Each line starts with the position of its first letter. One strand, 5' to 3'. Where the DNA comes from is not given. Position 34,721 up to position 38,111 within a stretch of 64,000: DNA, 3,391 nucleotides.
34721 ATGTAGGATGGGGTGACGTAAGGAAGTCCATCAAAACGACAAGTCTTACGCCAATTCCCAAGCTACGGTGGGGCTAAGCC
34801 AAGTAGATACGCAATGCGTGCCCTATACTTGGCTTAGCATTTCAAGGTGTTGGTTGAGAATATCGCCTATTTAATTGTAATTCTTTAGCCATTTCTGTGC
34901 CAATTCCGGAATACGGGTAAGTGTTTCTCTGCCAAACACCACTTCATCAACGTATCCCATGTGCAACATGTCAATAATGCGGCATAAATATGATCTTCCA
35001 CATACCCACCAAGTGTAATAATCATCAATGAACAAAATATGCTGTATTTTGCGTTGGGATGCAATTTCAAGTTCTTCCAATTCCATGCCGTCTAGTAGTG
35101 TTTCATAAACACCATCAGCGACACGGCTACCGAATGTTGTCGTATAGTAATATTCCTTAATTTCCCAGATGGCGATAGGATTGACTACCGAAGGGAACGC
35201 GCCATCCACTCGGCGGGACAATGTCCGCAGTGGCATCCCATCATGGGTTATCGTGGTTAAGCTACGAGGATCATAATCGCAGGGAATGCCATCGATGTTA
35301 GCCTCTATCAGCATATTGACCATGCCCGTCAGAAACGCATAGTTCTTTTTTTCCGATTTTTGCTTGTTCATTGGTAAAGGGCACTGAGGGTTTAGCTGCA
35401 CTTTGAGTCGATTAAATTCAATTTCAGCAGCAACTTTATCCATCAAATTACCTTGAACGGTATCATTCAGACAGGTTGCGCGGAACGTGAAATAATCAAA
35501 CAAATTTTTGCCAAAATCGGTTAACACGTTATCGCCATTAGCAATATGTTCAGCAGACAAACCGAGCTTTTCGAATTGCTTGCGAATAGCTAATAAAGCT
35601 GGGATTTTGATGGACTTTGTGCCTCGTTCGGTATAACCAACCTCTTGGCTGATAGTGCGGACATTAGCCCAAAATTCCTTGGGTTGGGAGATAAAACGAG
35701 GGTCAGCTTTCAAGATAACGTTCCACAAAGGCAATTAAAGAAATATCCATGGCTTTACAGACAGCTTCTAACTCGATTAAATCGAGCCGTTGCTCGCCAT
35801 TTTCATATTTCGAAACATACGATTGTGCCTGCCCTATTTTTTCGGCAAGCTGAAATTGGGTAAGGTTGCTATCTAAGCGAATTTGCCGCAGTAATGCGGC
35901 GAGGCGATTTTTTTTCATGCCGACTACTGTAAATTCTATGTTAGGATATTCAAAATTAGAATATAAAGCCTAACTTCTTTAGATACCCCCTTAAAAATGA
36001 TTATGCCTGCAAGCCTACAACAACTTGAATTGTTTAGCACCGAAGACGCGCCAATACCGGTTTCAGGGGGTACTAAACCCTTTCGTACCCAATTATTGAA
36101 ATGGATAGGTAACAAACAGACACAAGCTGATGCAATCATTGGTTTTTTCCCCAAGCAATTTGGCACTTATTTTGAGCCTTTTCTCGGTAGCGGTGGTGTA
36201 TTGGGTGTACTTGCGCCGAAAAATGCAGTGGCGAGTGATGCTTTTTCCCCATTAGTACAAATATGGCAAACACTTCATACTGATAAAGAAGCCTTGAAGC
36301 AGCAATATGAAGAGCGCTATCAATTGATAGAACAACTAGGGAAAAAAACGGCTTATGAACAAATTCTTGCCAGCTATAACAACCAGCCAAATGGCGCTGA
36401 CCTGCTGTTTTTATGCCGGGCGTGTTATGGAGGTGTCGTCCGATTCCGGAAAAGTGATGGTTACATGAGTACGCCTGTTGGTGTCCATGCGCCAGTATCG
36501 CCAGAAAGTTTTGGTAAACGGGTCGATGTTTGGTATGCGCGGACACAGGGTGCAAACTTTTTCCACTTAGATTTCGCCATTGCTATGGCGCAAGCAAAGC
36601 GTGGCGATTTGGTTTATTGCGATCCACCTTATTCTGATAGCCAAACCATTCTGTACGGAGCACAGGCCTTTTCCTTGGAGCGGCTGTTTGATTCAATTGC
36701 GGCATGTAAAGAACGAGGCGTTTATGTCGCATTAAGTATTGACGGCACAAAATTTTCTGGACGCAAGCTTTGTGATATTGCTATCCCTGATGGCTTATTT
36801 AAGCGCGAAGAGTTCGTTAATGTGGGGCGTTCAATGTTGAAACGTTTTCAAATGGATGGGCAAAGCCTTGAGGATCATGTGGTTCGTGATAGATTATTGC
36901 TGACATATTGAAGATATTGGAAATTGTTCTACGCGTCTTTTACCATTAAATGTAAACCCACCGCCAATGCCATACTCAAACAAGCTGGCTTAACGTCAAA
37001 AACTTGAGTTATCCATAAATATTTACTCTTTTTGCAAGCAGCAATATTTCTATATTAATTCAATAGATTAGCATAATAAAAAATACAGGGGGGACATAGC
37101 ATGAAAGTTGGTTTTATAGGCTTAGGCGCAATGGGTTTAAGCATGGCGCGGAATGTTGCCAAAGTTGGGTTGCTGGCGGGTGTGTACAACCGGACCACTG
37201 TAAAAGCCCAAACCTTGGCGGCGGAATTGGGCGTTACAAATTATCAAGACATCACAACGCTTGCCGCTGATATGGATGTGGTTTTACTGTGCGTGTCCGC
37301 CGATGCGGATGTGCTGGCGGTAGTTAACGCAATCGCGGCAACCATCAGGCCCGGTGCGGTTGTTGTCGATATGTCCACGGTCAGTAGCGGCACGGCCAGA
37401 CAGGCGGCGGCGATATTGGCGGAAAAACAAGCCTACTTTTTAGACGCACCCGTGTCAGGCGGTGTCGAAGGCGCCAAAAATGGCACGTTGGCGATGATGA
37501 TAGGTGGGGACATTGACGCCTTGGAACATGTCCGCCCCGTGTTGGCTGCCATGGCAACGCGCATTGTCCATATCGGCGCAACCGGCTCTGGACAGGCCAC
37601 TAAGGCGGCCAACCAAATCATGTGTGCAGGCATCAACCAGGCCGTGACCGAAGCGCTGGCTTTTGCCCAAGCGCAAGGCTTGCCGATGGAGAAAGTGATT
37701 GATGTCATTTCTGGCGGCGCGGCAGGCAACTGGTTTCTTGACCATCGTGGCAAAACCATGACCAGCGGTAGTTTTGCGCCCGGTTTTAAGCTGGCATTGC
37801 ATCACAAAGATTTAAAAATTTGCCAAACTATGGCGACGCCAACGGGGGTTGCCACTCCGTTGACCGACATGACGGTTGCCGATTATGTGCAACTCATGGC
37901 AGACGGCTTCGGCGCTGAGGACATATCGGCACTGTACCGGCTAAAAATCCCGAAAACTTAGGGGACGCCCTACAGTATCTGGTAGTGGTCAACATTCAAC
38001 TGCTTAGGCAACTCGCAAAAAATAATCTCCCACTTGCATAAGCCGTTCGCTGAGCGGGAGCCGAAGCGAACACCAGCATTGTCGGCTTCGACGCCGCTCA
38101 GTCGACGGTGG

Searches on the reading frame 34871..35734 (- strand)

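Call 11: search_protein_families(library=pfam, proteins=[window:34871-35734:-], max_evalue=0.001)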
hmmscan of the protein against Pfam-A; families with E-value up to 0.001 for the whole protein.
window:34871-35734:- (287 aa): 2 families
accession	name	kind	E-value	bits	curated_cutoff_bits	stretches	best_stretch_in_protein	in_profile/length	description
PF24736.1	DUF7687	-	5.2e-87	290.8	26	1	98-282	1-187/187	Domain of unknown function (DUF7687)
PF24739.1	DUF7690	-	5.2e-30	104.2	25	1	8-92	1-84/84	Domain of unknown function (DUF7690)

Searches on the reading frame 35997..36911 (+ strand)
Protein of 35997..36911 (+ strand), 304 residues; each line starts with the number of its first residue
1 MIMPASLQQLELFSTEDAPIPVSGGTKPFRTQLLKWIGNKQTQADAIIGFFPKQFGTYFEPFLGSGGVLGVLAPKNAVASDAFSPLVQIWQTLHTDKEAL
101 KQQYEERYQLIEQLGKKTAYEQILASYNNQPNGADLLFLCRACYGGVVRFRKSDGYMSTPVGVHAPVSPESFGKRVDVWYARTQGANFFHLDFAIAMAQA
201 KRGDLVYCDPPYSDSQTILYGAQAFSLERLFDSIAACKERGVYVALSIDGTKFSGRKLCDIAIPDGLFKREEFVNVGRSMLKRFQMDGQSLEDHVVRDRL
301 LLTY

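Call 11: search_protein_families(library=pfam, proteins=[window:35997-36911:+], max_evalue=0.001)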
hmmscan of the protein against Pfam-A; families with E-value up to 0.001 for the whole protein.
window:35997-36911:+ (304 aa): 1 family
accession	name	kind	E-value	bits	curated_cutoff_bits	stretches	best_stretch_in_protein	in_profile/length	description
PF02086.21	MethyltransfD12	-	4.4e-22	79.5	22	1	36-252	1-233/253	D12 class N6 adenine-specific DNA methyltransferase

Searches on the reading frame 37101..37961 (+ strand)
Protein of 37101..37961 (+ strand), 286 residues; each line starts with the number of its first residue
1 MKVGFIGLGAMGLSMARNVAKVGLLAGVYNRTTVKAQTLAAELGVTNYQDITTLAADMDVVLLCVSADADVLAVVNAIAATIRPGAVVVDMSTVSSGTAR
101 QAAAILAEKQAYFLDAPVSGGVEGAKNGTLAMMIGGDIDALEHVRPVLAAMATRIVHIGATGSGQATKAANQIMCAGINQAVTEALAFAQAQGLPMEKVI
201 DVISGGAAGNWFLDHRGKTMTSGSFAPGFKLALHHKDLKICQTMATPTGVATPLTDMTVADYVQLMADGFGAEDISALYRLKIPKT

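Call 11: search_protein_families(library=pfam, proteins=[window:37101-37961:+], max_evalue=0.001)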
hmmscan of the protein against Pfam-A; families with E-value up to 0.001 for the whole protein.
window:37101-37961:+ (286 aa): 7 families
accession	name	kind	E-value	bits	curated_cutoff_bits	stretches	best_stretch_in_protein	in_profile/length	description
PF03446.21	NAD_binding_2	-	1.7e-44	152.1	21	1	2-159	1-161/161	NAD binding domain of 6-phosphogluconate dehydrogenase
PF14833.11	NAD_binding_11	-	3.6e-31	108.4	30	1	162-281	1-121/122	NAD-binding of NADP-dependent 3-hydroxyisobutyrate dehydrogenase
PF03807.23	F420_oxidored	-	1e-08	36.1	21.6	1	2-92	1-92/94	NADP oxidoreductase coenzyme F420-dependent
PF01408.29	GFO_IDH_MocA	-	1.8e-07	32.3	24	1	1-90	1-92/120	Oxidoreductase family, NAD-binding Rossmann fold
PF01488.26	Shikimate_DH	-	7e-07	29.8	24.3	1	2-91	14-111/138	Shikimate / quinate 5-dehydrogenase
PF02826.25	2-Hacid_dh_C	-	9.2e-07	28.8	25.1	1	2-92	38-127/178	D-isomer specific 2-hydroxyacid dehydrogenase, NAD binding domain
PF02153.23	PDH_N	-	1.1e-05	25.4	26.5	1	33-127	19-114/154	Prephenate dehydrogenase, nucleotide-binding domain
